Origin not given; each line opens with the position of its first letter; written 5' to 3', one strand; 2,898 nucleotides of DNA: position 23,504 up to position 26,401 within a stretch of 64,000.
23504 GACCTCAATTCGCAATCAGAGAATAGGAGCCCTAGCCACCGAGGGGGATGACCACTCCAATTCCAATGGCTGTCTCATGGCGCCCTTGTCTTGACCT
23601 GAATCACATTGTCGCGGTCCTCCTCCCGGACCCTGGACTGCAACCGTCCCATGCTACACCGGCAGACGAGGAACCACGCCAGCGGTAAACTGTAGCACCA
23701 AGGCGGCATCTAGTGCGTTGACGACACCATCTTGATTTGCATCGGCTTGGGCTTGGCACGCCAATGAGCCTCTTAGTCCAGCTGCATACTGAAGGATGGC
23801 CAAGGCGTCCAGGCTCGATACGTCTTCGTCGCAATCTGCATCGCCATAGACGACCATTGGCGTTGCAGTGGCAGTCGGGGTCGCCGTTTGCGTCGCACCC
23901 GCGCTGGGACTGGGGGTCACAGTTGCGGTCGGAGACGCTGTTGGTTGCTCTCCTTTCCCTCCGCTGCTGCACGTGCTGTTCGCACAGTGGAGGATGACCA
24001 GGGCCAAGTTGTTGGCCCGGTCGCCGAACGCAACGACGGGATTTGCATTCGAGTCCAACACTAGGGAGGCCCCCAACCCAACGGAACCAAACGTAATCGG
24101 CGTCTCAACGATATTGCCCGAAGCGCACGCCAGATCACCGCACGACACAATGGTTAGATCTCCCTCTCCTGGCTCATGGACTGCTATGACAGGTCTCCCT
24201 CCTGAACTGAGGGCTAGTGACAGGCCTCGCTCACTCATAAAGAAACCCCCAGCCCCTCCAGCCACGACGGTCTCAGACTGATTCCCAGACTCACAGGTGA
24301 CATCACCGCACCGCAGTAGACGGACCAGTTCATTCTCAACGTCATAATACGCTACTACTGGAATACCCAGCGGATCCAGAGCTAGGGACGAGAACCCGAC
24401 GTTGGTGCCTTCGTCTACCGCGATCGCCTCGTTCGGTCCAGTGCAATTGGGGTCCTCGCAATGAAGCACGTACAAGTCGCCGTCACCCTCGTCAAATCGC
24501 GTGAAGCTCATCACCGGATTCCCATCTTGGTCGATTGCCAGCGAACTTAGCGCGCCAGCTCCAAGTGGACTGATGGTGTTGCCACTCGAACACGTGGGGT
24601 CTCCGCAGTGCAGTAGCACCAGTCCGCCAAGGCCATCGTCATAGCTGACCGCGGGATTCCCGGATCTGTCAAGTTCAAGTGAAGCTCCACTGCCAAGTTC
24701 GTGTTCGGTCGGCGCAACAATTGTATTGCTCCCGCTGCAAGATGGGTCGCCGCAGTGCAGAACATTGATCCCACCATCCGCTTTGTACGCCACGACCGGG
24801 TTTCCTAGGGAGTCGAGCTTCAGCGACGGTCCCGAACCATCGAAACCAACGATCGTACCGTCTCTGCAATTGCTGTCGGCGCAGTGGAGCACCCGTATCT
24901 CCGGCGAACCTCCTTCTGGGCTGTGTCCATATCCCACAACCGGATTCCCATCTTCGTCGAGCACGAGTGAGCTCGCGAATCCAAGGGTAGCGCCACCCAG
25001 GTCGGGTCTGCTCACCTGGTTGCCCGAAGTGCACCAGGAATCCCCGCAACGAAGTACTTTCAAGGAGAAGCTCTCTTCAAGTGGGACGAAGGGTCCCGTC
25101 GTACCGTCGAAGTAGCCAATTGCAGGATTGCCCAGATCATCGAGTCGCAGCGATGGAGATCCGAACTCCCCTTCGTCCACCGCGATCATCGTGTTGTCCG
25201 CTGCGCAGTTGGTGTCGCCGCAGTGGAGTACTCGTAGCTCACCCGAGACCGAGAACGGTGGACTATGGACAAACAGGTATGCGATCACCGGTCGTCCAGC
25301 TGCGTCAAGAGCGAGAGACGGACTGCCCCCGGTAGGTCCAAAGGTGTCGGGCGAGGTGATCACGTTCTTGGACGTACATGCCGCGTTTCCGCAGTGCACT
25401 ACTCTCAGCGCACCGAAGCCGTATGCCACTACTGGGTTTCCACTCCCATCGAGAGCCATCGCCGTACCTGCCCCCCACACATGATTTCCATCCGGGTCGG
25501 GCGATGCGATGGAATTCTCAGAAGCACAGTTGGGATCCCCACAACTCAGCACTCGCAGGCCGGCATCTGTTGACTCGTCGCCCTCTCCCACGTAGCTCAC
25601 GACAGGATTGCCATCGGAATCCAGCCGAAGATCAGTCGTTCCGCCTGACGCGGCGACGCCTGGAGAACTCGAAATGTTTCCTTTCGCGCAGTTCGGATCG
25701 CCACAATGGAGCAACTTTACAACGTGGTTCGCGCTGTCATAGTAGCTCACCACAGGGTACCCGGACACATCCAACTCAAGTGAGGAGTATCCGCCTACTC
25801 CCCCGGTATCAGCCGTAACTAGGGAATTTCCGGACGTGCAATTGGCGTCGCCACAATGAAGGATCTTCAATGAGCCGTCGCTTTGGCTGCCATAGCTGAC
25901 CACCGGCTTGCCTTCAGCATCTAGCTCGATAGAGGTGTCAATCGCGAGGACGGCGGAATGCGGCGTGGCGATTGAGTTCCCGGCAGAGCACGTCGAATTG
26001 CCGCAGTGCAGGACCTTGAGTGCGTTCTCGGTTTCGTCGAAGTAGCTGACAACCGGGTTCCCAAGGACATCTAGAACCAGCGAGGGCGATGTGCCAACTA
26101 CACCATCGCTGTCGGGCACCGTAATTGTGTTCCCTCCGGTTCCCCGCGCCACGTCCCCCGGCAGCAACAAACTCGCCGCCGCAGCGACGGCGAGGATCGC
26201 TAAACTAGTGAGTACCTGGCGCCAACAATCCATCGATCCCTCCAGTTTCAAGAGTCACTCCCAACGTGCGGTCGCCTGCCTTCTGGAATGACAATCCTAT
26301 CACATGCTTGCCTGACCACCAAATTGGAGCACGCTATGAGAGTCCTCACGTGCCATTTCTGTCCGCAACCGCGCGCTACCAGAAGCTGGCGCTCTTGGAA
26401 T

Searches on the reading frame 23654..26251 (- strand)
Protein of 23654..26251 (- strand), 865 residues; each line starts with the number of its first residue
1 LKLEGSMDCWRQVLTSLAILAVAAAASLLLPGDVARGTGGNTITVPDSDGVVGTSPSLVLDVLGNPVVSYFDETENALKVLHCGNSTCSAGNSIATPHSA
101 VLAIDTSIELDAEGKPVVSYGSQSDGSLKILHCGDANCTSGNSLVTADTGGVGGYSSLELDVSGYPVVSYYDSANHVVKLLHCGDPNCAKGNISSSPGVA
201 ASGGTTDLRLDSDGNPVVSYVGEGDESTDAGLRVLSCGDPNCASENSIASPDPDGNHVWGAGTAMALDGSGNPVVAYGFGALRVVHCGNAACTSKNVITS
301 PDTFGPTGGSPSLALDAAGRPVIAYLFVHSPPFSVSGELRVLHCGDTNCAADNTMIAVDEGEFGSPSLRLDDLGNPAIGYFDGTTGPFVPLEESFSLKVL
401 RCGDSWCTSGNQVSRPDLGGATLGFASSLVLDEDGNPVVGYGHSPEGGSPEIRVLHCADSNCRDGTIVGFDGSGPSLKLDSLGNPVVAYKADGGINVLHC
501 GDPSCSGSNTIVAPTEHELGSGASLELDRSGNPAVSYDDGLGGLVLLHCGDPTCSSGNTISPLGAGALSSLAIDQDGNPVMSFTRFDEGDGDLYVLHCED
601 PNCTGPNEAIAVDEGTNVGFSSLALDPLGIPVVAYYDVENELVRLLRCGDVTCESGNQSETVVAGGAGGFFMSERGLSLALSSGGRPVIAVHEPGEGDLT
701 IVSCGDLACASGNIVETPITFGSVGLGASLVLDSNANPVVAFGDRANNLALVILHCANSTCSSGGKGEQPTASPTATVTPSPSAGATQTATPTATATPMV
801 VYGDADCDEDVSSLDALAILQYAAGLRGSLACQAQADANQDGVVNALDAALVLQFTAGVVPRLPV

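Call 7: search_protein_families(library=ncbifam, proteins=[window:23654-26251:-], max_evalue=1)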
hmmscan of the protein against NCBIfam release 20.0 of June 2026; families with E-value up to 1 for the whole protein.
window:23654-26251:- (865 aa): 2 families
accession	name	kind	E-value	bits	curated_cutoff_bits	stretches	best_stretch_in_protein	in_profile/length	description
NF049990.1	CellobisidaseCelK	equivalog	0.0001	20.6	1700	1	790-859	817-885/889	cellulose 1,4-beta-cellobiosidase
NF053747.1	NdoAlphArabAbnA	equivalog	0.0031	16.9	480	0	101-130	145-173/310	arabinan endo-1,5-alpha-L-arabinosidase AbnA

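Call 8: search_protein_families(library=pfam, proteins=[window:23654-26251:-], max_evalue=10)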
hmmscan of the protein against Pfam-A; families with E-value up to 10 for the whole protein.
window:23654-26251:- (865 aa): 3 families
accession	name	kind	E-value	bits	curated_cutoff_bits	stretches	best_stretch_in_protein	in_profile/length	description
PF00404.24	Dockerin_1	-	3.5e-09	37.2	22.9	1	802-852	1-52/57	Dockerin type I domain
PF15892.11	BNR_4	-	0.00057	19.8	27.3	0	98-133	221-255/272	BNR repeat-containing family member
PF20037.4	DUF6440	-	0.062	13.5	26.5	0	208-219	42-53/53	Family of unknown function (DUF6440)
